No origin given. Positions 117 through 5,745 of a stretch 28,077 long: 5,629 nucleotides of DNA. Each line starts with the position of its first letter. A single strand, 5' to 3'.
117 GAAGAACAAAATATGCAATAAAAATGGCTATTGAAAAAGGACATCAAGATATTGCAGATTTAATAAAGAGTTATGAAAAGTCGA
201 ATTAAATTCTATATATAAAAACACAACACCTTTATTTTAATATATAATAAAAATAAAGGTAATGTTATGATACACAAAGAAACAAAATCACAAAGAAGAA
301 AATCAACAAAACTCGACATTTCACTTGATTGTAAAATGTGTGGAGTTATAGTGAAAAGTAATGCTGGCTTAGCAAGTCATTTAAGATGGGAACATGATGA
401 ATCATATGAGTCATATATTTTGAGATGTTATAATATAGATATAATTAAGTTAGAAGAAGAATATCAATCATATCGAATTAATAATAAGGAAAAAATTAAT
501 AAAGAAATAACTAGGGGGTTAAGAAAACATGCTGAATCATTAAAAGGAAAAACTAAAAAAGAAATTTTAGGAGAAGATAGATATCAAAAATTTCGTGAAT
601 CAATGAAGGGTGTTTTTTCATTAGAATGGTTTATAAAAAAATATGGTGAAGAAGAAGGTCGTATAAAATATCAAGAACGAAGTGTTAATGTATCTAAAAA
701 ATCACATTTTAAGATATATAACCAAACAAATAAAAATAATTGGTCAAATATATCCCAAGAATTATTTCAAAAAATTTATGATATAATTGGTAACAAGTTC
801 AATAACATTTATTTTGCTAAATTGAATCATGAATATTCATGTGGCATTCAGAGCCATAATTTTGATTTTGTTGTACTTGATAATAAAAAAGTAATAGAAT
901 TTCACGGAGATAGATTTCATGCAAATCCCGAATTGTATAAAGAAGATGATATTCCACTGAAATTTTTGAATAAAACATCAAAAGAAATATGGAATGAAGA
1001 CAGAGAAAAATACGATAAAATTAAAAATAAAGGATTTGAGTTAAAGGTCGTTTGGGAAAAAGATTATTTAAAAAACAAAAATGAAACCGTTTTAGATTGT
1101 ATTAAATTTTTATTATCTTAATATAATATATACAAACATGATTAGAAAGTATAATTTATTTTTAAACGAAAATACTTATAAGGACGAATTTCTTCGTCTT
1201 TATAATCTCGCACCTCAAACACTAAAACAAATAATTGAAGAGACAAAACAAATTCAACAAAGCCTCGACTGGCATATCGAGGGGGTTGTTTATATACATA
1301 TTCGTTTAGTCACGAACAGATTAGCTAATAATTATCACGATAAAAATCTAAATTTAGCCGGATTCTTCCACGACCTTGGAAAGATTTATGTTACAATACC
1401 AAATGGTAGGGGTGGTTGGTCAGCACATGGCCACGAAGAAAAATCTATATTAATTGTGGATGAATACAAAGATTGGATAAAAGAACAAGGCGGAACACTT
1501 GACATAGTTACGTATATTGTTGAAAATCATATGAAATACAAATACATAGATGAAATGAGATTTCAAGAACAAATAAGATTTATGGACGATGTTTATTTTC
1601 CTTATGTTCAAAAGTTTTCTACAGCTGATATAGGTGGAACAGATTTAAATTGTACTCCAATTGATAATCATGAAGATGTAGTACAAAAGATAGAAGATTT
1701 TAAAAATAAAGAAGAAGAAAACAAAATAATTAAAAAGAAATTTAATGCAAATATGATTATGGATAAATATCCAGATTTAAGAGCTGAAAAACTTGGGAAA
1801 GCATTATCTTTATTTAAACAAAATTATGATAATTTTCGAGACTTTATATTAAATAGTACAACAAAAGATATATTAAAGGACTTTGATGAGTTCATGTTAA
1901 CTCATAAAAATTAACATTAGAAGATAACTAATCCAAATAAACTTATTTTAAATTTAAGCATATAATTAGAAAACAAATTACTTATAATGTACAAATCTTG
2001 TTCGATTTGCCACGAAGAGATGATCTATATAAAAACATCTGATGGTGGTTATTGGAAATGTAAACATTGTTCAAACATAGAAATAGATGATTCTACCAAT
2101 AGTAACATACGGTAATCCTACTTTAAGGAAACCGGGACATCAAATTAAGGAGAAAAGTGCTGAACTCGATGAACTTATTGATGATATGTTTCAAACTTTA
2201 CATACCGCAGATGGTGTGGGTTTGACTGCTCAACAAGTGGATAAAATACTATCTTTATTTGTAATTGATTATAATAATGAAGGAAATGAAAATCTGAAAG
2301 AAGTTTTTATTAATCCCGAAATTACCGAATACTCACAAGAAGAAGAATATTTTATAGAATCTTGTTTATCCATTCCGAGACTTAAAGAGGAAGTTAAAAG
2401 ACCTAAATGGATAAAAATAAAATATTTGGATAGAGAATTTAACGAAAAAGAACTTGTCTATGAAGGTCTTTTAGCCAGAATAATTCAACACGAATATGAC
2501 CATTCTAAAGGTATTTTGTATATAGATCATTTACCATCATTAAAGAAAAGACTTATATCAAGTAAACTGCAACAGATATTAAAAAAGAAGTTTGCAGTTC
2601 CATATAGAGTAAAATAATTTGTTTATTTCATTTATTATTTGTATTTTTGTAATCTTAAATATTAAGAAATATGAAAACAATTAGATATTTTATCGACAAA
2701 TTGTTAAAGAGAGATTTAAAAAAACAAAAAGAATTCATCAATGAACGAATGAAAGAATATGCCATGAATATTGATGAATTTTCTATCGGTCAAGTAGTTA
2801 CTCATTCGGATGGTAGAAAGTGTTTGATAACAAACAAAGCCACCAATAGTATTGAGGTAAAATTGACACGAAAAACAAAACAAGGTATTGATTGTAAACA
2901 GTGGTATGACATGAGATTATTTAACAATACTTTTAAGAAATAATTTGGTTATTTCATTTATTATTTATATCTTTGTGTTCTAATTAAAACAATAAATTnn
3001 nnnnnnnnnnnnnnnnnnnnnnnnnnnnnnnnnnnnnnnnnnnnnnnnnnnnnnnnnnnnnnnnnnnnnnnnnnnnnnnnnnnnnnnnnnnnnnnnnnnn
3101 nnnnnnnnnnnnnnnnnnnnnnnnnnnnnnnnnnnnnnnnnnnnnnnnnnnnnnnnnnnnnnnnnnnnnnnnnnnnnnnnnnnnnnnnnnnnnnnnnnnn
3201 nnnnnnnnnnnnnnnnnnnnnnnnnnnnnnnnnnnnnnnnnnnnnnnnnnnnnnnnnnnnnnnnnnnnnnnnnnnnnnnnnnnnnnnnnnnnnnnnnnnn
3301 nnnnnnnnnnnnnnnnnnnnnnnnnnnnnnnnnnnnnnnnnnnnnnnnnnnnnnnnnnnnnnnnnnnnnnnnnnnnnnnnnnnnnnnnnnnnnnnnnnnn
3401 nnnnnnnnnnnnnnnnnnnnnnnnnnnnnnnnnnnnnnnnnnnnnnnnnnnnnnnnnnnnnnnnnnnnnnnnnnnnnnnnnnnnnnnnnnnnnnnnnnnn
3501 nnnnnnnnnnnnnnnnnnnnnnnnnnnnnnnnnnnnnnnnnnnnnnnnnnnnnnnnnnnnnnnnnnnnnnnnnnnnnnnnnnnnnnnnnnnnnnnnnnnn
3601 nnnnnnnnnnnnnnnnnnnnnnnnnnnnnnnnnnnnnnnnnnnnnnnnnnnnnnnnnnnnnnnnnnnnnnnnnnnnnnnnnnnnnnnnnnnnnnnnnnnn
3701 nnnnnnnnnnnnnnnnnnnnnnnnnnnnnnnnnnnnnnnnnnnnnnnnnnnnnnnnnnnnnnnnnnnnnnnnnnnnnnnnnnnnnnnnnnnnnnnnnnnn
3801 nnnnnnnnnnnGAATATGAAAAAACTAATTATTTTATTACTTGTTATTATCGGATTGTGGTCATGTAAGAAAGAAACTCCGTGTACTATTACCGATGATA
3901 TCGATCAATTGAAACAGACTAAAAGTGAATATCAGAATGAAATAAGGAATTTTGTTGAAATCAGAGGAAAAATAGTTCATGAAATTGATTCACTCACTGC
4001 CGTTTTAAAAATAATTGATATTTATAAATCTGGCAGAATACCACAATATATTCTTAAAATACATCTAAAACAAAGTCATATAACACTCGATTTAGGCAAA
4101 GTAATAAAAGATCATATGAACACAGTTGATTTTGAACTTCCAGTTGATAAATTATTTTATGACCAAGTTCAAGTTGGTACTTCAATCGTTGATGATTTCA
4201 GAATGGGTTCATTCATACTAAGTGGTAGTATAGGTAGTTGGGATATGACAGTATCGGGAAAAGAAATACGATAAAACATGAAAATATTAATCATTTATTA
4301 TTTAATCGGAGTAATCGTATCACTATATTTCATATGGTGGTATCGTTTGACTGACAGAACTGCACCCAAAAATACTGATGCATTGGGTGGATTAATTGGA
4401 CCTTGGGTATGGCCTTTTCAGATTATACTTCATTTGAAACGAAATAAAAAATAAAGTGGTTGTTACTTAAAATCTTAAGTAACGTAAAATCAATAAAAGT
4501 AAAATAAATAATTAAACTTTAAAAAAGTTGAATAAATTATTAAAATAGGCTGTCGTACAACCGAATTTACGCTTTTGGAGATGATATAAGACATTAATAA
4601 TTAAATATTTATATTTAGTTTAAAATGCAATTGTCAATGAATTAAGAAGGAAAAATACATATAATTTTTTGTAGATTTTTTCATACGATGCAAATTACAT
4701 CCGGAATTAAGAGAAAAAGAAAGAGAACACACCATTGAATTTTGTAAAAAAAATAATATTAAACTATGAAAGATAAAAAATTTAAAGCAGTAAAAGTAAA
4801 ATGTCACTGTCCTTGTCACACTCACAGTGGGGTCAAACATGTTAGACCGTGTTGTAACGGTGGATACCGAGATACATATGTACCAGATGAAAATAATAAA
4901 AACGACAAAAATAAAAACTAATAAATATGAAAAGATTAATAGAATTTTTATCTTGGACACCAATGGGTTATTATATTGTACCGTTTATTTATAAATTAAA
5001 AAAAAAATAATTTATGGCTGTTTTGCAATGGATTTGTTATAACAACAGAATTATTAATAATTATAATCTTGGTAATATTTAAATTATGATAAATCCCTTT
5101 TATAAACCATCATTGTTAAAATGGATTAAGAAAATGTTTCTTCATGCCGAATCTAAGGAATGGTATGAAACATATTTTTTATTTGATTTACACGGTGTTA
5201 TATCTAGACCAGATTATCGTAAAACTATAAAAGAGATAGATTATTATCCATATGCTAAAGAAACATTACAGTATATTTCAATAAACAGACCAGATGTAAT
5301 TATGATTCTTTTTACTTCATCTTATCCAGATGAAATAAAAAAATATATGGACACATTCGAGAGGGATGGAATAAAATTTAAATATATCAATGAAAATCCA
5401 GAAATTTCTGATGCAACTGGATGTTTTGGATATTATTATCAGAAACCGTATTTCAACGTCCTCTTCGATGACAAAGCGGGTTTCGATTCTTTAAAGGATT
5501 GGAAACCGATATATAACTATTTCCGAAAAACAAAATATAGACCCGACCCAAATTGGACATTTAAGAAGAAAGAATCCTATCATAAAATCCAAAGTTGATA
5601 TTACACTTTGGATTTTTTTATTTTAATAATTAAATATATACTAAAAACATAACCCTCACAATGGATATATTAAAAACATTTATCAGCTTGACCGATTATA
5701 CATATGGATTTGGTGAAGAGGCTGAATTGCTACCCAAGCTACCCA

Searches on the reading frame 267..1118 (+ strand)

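Call 90: search_protein_families(library=phrogs, proteins=[window:267-1118:+], max_evalue=0.001)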
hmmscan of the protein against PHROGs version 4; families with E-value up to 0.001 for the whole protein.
window:267-1118:+ (284 aa): 1 family
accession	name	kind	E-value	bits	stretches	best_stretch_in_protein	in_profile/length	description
phrog_22677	-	unknown function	3.2e-21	77.1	1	97-276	142-342/353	-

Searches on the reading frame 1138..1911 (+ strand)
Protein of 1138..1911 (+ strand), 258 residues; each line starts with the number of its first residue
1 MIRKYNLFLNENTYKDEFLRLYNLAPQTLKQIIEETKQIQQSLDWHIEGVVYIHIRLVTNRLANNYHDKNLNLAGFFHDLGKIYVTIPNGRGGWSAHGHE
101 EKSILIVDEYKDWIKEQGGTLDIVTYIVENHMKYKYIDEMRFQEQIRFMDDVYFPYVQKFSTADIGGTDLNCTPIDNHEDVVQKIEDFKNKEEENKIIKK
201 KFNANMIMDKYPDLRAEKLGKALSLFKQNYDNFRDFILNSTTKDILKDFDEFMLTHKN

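Call 90: search_protein_families(library=phrogs, proteins=[window:1138-1911:+], max_evalue=0.001)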
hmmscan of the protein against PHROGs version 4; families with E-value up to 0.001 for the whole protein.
window:1138-1911:+ (258 aa): 2 families
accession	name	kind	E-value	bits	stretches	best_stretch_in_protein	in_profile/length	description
phrog_6931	-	unknown function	5.7e-09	36.6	1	29-195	16-185/343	-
phrog_2244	-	DNA, RNA and nucleotide metabolism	0.00019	22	1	19-235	196-386/392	tRNA nucleotidyltransferase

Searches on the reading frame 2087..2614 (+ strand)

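Call 90: search_protein_families(library=phrogs, proteins=[window:2087-2614:+], max_evalue=0.001)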
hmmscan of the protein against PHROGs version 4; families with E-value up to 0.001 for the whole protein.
window:2087-2614:+ (176 aa): 1 family
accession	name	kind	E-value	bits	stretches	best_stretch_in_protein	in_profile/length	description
phrog_2890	-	other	4.5e-35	121.4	1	2-149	2-147/150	peptide deformylase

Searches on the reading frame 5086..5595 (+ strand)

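Call 90: search_protein_families(library=phrogs, proteins=[window:5086-5595:+], max_evalue=0.001)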
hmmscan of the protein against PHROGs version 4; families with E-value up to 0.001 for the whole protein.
window:5086-5595:+ (170 aa): 1 family
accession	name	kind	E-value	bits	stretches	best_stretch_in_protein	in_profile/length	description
phrog_1238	-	moron, auxiliary metabolic gene and host takeover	5.8e-08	33.5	1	28-154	22-140/155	phosphoheptose isomerase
